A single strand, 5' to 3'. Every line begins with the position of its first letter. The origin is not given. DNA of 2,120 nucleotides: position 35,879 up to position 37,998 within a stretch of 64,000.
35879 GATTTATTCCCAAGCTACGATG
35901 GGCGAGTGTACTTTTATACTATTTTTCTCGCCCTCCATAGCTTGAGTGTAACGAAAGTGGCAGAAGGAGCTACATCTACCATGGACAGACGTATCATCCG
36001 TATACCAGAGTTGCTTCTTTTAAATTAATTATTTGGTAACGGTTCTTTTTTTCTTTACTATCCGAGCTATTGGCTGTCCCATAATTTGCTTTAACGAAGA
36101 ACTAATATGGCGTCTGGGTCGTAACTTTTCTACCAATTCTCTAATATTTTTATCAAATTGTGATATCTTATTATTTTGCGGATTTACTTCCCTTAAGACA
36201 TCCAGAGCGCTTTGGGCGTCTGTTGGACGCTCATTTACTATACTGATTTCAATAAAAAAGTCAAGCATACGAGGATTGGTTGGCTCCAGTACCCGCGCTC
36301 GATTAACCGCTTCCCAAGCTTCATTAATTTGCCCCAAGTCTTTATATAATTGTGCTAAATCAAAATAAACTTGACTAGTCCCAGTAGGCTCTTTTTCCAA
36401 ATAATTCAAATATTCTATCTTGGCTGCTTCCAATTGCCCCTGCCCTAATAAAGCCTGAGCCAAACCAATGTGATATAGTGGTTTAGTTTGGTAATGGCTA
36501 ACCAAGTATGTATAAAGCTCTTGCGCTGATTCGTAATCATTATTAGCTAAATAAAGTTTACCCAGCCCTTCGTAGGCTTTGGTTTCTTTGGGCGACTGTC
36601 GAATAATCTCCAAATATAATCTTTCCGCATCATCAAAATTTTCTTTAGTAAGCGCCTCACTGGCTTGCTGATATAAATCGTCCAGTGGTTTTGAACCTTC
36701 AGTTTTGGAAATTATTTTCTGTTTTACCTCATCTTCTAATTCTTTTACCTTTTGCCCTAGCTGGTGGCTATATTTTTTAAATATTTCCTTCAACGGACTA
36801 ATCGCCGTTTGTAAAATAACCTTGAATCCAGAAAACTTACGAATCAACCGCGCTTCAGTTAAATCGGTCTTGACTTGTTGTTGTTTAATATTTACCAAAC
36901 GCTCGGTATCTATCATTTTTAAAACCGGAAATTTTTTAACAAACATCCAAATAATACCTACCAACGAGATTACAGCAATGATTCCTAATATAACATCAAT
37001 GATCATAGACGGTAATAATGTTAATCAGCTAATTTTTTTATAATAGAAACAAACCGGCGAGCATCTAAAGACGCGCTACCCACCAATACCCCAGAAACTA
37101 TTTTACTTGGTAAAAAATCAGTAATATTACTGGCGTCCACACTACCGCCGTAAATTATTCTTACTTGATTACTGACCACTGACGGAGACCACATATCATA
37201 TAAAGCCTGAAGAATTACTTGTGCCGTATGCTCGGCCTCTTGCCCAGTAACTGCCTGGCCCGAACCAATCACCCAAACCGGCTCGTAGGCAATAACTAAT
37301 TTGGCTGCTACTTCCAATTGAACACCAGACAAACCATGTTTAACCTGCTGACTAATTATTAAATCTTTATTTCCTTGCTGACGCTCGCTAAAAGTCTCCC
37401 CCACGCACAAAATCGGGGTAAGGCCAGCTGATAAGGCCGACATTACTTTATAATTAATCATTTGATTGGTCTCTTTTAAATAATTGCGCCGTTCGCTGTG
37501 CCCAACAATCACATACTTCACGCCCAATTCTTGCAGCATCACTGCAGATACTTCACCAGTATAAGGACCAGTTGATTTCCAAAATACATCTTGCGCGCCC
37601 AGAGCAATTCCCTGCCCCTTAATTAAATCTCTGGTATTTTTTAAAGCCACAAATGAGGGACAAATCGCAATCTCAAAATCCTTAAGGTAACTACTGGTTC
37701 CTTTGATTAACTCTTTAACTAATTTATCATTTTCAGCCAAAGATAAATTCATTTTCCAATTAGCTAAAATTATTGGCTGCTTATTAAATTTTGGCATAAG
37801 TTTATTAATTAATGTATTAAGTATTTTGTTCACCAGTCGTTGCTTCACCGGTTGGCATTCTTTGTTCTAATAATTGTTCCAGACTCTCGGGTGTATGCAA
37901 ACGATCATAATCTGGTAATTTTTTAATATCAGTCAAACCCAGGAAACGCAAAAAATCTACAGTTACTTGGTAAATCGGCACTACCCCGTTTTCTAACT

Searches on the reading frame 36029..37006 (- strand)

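Call 76: search_protein_families(library=pfam, proteins=[window:36029-37006:-], max_evalue=0.00001)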
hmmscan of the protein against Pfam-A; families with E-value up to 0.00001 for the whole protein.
window:36029-37006:- (325 aa): 7 families
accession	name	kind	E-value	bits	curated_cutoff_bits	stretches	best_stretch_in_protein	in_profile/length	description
PF14559.12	TPR_19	-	1e-12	48.6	25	1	119-184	2-67/68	Tetratricopeptide repeat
PF13432.12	TPR_16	-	1.5e-12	48.2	32.7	1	112-164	1-53/65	Tetratricopeptide repeat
PF13431.12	TPR_17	-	1.4e-11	44.2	24.4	0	130-163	1-34/34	Tetratricopeptide repeat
PF13428.12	TPR_14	-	1.7e-11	44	23.5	0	213-248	3-38/44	Tetratricopeptide repeat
PF07719.23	TPR_2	-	3.8e-11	42.6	27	0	143-170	2-29/34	Tetratricopeptide repeat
PF23914.1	TPR_CcmH_CycH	-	2.8e-07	31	42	0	217-279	56-118/158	Cytochrome c-type biogenesis protein H TPR domain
PF13181.12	TPR_8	-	3.8e-06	27.1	25.7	0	212-235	2-25/34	Tetratricopeptide repeat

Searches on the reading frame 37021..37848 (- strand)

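Call 77: search_protein_families(library=pfam, proteins=[window:37021-37848:-], max_evalue=0.00001)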
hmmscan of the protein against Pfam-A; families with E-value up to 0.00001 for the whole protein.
window:37021-37848:- (275 aa): 1 family
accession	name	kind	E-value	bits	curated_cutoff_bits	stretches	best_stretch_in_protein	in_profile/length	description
PF00121.24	TIM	-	2.2e-81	273.4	20.1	1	25-272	1-244/245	Triosephosphate isomerase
